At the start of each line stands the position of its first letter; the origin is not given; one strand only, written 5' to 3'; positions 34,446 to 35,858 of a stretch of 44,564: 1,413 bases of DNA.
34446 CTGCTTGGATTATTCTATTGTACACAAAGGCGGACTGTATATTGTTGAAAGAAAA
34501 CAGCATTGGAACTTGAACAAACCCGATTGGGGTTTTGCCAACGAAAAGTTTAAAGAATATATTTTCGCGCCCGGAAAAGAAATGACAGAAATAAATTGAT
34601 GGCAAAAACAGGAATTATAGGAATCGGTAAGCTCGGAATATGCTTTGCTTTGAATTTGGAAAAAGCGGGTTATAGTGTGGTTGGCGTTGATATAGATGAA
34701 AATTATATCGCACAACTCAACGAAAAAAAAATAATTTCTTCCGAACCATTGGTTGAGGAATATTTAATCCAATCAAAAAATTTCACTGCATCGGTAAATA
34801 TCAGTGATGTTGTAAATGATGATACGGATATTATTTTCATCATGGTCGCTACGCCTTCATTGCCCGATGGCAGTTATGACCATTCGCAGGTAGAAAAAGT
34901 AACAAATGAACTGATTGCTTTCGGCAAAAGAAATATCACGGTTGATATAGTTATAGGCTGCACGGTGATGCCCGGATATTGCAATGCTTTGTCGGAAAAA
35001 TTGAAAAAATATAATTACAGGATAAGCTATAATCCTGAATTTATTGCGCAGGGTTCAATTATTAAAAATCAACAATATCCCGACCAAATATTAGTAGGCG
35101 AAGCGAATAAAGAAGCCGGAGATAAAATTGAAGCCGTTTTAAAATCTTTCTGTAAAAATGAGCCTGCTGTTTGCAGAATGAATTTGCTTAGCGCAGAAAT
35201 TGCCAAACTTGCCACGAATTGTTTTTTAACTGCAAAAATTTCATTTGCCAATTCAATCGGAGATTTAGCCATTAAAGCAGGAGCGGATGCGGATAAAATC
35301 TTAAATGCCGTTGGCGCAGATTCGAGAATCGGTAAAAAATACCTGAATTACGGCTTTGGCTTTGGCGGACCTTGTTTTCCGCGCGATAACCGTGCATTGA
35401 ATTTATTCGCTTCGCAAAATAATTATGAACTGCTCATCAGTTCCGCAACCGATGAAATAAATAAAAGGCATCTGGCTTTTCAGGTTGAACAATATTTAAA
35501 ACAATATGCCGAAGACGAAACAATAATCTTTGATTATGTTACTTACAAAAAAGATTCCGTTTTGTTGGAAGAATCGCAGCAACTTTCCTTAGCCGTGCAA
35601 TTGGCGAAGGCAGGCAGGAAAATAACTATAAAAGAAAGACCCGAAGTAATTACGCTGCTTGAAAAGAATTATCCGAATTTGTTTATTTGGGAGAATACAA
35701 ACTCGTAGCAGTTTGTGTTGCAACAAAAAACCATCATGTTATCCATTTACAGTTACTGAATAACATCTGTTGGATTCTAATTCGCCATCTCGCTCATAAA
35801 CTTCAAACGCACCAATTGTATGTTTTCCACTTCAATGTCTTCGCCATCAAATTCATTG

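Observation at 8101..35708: Hybrid accessory locus: Wzm/Wzt glycan-export genes combined with a terpenoid-type oxidative tailoring block and HTTM/LMF membrane proteins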

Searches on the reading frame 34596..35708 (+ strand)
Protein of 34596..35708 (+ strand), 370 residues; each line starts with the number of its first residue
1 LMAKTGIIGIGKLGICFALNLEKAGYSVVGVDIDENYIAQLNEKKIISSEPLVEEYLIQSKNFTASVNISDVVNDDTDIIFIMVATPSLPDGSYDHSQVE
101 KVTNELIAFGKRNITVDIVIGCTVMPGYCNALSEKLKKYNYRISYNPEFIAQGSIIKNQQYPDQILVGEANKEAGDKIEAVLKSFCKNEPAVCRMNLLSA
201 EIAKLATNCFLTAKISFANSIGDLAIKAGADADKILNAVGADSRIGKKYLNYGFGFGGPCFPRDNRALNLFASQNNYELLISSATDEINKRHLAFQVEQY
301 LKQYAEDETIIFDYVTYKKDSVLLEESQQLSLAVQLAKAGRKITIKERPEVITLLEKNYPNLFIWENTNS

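Call 5: search_protein_families(library=pfam, proteins=[window:34596-35708:+], max_evalue=0.01)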
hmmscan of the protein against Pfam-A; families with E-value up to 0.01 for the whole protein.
window:34596-35708:+ (370 aa): 9 families
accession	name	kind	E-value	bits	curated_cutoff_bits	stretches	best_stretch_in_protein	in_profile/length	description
PF03721.20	UDPG_MGDP_dh_N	-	7.2e-28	97.9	27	1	4-179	2-185/187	UDP-glucose/GDP-mannose dehydrogenase family, NAD binding domain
PF00984.24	UDPG_MGDP_dh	-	7.4e-28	96.9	25.4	1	199-290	2-93/94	UDP-glucose/GDP-mannose dehydrogenase family, central domain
PF03446.21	NAD_binding_2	-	2.4e-06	28.1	21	1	5-90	2-69/161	NAD binding domain of 6-phosphogluconate dehydrogenase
PF02558.23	ApbA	-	9.7e-06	25.7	22.2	1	6-90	2-78/150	Ketopantoate reductase PanE/ApbA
PF02254.24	TrkA_N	-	0.00024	21.8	23.8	1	7-86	3-84/116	TrkA-N domain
PF03807.23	F420_oxidored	-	0.0021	19.1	21.6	0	5-84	2-67/94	NADP oxidoreductase coenzyme F420-dependent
PF03429.18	MSP1b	-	0.0034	15.9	25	1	93-188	361-455/769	Major surface protein 1B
PF02737.24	3HCDH_N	-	0.0065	16.8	22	0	5-68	2-65/180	3-hydroxyacyl-CoA dehydrogenase, NAD binding domain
PF18023.7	FKBP_N_2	-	0.0096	16.5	27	0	163-201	56-94/112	BDBT FKBP like N-terminal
